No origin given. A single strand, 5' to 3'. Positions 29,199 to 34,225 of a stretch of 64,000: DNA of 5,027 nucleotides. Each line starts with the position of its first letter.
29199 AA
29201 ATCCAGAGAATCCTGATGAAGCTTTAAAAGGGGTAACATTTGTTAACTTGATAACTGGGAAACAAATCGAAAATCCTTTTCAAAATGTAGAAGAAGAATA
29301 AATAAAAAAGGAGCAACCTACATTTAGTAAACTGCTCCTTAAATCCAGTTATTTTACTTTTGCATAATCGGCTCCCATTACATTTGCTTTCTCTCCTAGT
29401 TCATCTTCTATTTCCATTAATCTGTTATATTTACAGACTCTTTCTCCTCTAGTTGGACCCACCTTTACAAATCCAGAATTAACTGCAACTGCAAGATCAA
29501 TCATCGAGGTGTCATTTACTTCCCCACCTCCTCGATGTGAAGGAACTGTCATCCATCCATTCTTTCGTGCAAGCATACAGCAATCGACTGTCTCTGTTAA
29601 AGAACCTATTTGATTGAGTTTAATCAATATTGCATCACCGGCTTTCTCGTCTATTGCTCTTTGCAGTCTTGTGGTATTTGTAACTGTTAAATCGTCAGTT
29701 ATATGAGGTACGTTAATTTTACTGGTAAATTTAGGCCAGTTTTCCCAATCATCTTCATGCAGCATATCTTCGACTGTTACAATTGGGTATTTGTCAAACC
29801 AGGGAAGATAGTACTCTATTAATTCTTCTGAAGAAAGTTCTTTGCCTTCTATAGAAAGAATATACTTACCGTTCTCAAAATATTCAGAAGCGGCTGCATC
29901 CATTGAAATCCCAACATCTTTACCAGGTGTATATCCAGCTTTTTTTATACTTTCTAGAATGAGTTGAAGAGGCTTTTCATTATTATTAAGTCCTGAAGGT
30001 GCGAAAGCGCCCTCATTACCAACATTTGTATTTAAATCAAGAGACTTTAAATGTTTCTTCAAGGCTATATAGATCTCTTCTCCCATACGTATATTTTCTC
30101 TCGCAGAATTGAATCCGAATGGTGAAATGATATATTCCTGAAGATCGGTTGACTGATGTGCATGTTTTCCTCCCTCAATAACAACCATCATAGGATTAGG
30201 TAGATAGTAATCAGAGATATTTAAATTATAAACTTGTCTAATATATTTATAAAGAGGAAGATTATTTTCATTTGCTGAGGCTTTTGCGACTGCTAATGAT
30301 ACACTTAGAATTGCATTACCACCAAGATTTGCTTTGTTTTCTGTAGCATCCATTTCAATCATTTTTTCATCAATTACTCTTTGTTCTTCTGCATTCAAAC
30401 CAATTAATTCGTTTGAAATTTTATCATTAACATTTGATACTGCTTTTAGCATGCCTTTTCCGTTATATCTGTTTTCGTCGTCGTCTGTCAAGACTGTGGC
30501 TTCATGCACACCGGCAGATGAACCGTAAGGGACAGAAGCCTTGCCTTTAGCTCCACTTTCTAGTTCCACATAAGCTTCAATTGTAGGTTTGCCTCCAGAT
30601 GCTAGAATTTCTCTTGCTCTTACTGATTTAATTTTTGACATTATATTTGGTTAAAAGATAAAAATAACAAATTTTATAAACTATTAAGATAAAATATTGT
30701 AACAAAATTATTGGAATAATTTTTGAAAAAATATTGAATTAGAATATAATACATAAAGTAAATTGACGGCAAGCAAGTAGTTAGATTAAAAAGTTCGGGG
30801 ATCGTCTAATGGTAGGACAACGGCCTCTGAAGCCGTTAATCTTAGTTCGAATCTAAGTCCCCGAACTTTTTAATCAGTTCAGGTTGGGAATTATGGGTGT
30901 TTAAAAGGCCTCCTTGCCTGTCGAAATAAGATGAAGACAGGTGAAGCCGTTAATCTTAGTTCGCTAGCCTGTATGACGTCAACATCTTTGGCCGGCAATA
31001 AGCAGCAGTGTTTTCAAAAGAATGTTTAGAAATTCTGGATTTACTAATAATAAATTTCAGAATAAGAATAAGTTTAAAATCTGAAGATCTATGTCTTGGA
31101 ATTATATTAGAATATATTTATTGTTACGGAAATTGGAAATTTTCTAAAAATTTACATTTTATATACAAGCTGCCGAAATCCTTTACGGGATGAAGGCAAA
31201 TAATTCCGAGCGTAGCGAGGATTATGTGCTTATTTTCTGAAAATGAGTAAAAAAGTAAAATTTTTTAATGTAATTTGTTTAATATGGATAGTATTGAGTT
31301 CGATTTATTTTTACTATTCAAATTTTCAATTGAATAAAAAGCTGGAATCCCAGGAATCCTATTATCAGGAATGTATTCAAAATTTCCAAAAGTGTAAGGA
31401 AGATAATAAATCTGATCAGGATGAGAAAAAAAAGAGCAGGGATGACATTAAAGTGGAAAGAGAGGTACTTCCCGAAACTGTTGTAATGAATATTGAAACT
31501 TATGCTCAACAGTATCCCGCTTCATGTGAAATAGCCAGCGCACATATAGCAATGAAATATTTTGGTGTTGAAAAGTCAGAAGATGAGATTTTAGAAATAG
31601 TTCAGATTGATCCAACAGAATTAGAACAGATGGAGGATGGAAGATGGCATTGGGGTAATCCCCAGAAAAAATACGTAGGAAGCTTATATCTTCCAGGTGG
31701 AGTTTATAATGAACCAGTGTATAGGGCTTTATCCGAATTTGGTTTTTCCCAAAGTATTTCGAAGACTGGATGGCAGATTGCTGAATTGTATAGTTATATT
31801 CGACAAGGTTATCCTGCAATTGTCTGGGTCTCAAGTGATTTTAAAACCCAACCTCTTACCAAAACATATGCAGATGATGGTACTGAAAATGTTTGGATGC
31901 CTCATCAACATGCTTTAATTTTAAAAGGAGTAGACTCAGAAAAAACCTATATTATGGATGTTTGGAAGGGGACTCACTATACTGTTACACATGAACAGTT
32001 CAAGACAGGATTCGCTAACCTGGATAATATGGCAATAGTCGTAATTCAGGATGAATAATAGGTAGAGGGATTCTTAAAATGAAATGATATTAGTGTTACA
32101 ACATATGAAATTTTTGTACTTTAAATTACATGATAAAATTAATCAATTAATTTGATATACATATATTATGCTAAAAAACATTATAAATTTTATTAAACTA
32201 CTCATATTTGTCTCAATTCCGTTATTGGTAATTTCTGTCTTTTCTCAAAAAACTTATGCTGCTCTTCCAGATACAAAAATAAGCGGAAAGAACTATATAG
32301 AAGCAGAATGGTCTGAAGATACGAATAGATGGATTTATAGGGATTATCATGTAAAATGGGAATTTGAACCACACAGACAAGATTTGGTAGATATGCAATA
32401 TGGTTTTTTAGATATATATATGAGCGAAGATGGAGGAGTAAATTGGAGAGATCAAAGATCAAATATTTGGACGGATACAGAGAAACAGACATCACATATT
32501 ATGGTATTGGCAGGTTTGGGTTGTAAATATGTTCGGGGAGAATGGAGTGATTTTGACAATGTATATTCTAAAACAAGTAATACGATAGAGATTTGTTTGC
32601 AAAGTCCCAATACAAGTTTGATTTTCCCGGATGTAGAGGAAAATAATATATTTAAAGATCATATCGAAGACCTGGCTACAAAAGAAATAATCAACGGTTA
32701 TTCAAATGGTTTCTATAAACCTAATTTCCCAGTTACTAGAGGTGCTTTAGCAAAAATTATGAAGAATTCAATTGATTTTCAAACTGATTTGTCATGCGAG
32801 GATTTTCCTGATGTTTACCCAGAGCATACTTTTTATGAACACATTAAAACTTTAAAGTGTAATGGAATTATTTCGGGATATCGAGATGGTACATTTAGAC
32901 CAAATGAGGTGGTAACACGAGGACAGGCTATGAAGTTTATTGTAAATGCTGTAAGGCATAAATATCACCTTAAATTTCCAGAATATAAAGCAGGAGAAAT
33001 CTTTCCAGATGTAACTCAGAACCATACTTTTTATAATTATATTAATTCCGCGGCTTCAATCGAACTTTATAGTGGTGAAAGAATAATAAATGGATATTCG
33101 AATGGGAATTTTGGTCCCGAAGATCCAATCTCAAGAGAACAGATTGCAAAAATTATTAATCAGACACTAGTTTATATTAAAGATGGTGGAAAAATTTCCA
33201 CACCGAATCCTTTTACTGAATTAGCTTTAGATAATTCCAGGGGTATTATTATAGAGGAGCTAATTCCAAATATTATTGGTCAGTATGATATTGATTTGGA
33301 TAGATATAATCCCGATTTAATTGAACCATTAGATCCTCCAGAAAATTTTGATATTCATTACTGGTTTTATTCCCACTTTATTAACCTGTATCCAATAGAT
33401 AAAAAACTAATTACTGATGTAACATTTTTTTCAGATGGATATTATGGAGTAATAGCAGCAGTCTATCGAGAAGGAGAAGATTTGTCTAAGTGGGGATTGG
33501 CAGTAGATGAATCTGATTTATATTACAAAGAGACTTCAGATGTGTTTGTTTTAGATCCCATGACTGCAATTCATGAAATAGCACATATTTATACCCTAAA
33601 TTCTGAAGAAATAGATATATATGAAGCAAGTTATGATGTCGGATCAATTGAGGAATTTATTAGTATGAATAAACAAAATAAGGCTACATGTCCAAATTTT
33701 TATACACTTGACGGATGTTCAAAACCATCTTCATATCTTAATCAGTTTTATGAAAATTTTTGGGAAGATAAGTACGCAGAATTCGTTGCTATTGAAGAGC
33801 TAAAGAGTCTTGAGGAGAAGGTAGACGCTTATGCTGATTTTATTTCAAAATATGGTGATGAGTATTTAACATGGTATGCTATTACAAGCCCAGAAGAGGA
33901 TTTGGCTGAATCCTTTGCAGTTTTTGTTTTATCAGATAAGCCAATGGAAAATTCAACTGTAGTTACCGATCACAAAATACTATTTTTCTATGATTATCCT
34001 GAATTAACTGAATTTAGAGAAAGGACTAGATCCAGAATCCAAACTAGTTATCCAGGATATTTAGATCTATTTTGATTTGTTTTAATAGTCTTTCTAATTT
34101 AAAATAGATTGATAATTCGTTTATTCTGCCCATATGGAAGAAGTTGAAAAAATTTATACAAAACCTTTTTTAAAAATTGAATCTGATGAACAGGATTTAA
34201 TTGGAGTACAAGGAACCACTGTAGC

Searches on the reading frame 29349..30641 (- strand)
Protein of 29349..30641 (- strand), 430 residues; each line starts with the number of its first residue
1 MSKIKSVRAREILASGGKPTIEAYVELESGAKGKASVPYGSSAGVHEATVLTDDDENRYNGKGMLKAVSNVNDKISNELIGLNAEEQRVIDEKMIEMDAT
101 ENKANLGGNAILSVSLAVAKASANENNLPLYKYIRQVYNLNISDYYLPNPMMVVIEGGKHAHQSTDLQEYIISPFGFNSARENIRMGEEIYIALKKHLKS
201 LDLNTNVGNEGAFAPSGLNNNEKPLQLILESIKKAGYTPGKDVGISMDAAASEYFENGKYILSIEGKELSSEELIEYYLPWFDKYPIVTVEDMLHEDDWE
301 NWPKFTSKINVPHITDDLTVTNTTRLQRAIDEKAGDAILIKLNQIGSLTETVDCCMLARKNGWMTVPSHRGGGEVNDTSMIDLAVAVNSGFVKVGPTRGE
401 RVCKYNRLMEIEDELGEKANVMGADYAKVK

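Call 27: search_protein_families(library=pfam, proteins=[window:29349-30641:-], max_evalue=0.00001)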
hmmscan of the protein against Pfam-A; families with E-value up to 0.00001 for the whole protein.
window:29349-30641:- (430 aa): 3 families
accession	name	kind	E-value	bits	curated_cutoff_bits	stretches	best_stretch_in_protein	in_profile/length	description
PF00113.28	Enolase_C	-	2e-89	300.3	21.5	1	145-428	2-294/296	Enolase, C-terminal TIM barrel domain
PF03952.21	Enolase_N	-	2.3e-49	167.4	35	1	4-134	1-131/131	Enolase, N-terminal domain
PF13378.12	MR_MLE_C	-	3.3e-06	27.4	29.4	1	281-388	66-172/219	Enolase C-terminal domain-like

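Call 28: search_protein_families(library=ncbifam, proteins=[window:29349-30641:-], max_evalue=1e-10)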
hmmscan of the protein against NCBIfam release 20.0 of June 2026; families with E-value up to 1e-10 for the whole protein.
window:29349-30641:- (430 aa): 2 families
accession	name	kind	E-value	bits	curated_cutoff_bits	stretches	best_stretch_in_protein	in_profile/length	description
TIGR01060.2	eno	equivalog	1.1e-148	495.5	300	1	4-425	1-420/425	phosphopyruvate hydratase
NF006223.0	PRK08350.1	equivalog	4e-20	72.3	624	1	53-141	39-126/341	hypothetical protein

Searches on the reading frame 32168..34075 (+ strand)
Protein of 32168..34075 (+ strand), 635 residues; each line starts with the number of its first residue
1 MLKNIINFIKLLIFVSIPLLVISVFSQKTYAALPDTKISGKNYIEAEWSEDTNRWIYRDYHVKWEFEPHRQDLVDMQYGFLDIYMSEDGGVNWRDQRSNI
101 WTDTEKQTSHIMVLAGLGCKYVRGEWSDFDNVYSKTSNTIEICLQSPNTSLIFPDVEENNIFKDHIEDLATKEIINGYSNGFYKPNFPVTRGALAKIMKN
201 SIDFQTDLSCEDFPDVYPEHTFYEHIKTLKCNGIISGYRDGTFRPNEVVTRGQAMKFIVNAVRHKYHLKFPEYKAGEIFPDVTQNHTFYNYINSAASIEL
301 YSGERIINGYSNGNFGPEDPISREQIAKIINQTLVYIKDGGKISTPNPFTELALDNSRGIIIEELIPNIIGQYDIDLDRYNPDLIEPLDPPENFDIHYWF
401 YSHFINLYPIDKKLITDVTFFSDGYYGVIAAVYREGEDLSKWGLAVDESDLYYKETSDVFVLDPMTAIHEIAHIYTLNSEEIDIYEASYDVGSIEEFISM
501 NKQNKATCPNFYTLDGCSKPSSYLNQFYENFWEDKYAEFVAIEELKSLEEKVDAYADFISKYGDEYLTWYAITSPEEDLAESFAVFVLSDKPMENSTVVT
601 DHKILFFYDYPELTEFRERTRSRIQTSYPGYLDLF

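Call 27: search_protein_families(library=pfam, proteins=[window:32168-34075:+], max_evalue=0.00001)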
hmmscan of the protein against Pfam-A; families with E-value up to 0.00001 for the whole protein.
window:32168-34075:+ (635 aa): 1 family
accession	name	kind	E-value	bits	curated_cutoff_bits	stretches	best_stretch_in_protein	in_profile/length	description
PF00395.25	SLH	-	3.3e-29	101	20.8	2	213-254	2-43/44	S-layer homology domain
